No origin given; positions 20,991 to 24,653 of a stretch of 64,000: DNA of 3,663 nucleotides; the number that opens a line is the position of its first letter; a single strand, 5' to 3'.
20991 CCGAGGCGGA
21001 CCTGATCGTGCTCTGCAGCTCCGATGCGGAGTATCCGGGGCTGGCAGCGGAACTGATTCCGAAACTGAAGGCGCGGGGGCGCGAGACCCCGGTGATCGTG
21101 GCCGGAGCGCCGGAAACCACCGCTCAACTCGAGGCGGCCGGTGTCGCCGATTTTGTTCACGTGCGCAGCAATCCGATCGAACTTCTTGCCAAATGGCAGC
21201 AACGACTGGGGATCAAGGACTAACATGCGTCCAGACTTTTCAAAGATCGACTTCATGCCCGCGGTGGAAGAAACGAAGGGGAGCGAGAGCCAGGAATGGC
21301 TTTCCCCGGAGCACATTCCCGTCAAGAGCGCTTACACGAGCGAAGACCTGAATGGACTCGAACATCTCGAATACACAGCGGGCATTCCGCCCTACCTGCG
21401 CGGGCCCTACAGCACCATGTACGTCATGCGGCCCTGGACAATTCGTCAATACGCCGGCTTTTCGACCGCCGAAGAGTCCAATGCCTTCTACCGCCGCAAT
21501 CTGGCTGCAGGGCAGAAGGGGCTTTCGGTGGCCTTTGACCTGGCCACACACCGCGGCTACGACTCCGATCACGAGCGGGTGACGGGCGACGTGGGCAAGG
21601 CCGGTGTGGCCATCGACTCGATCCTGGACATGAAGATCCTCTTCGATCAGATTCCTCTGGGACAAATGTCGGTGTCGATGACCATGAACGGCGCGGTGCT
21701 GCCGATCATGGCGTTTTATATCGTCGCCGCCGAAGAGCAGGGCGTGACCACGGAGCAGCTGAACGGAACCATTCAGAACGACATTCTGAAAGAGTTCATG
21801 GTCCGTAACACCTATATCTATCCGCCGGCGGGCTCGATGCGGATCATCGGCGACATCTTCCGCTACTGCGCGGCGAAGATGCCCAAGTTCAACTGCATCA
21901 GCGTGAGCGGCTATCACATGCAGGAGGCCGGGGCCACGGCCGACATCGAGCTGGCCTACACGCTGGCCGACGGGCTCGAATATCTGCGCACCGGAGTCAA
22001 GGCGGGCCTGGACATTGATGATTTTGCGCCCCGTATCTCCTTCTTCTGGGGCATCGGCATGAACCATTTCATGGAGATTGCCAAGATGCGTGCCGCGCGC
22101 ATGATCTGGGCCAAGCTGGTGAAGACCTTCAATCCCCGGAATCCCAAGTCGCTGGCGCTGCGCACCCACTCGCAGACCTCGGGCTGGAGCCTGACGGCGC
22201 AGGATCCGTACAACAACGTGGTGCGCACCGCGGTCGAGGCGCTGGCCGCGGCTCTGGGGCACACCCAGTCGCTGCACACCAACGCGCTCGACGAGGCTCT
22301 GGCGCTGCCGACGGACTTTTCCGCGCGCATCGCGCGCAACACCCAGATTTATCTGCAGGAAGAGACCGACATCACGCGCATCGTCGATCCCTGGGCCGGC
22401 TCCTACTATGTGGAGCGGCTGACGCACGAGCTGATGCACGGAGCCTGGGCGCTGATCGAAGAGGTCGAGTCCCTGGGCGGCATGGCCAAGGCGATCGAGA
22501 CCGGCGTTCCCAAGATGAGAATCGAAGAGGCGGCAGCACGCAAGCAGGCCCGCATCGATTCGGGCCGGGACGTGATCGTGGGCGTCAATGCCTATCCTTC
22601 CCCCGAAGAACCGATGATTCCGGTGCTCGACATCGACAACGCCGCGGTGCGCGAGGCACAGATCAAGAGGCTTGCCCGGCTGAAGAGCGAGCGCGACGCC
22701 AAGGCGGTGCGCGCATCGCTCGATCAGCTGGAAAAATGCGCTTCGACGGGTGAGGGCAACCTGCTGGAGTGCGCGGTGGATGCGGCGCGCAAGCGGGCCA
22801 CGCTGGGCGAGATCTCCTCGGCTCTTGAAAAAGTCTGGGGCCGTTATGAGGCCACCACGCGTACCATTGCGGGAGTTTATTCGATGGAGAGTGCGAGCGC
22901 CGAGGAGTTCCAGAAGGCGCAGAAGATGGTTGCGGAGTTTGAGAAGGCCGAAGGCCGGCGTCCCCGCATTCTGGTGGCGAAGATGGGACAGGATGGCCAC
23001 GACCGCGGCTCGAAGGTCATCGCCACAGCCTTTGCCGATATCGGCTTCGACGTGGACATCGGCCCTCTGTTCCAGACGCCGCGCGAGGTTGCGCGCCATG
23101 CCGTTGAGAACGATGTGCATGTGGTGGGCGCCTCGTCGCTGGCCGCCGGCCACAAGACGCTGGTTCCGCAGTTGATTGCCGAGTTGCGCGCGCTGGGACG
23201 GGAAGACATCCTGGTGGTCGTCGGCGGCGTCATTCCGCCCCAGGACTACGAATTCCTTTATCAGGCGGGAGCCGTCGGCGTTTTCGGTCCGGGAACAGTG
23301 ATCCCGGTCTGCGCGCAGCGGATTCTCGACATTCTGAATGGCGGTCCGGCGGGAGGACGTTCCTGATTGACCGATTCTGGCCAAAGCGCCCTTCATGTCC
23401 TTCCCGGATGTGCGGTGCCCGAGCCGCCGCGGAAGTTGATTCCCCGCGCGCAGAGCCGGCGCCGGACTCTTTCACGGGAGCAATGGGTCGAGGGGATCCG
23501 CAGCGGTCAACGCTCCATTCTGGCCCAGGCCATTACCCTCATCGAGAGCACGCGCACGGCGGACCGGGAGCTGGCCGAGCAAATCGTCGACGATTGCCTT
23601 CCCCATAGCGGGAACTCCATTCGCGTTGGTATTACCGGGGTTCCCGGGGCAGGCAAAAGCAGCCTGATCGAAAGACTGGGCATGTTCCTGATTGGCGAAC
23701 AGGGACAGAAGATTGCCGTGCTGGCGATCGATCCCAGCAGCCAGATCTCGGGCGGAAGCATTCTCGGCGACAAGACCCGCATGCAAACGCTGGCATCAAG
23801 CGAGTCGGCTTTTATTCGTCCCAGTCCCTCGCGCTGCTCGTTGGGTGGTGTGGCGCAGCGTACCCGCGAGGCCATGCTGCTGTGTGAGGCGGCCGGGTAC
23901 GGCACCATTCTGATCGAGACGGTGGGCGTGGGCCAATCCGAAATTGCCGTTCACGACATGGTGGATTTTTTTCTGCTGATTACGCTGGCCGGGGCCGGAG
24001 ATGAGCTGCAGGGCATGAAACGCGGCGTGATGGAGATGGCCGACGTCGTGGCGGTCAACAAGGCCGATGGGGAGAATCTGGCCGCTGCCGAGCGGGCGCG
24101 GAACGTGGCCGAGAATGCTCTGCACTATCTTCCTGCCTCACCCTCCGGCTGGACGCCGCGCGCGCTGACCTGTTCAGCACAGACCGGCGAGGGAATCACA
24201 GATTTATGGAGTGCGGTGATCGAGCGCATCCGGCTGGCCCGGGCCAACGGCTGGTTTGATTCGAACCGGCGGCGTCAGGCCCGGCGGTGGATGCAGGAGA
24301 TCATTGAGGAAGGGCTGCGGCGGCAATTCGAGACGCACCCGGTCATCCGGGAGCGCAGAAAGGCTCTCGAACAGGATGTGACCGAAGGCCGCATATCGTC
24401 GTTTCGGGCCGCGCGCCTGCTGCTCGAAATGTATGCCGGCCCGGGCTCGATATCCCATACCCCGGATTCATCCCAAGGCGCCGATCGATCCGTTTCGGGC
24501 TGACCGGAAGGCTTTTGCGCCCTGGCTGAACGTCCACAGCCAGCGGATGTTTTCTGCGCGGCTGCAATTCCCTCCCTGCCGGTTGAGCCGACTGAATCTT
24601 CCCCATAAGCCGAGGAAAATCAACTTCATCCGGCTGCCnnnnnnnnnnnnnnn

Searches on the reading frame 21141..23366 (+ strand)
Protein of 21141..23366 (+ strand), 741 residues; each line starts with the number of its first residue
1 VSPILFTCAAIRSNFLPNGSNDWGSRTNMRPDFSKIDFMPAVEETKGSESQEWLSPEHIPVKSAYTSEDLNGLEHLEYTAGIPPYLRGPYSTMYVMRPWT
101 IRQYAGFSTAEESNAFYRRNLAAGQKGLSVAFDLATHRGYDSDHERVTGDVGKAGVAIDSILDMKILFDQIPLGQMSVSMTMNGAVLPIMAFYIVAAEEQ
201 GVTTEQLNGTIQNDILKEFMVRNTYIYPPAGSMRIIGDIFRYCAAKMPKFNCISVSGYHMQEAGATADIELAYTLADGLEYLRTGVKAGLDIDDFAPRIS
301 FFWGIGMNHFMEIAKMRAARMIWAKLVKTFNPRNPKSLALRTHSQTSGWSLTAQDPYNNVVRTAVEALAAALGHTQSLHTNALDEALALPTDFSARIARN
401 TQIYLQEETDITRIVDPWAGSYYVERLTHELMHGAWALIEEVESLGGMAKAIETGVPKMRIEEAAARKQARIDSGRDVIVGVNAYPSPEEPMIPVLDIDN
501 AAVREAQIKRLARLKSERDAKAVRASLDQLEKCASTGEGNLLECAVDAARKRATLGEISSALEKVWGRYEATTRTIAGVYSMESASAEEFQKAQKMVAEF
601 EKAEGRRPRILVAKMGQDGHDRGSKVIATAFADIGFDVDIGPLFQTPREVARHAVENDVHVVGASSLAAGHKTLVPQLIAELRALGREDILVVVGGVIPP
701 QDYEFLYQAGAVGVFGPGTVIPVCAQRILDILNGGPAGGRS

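Call 35: search_protein_families(library=pfam, proteins=[window:21141-23366:+], max_evalue=0.00001)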
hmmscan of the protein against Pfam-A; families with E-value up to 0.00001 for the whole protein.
window:21141-23366:+ (741 aa): 2 families
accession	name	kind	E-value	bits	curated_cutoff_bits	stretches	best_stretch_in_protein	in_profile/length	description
PF01642.28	MM_CoA_mutase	-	1.3e-234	779.9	22.1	1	56-567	3-512/512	Methylmalonyl-CoA mutase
PF02310.24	B12-binding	-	9.8e-20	71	32.1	1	609-719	2-114/121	B12 binding domain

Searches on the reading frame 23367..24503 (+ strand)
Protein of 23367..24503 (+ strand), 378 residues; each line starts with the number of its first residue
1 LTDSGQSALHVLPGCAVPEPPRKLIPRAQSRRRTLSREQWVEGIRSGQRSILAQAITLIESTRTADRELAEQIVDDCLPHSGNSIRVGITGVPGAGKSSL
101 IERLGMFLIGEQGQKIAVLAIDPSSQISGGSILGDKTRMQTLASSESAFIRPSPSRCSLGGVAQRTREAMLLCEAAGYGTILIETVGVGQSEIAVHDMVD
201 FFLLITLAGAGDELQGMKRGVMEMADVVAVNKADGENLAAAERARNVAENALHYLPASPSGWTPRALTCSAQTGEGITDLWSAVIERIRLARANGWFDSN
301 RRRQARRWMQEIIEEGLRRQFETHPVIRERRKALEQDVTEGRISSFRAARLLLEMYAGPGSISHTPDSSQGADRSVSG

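Call 35: search_protein_families(library=pfam, proteins=[window:23367-24503:+], max_evalue=0.00001)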
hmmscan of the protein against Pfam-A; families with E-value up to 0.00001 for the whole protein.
window:23367-24503:+ (378 aa): 1 family
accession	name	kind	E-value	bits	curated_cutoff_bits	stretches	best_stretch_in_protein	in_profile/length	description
PF03308.22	MeaB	-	1.8e-103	345.8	23.1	1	52-322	1-269/273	Methylmalonyl Co-A mutase-associated GTPase MeaB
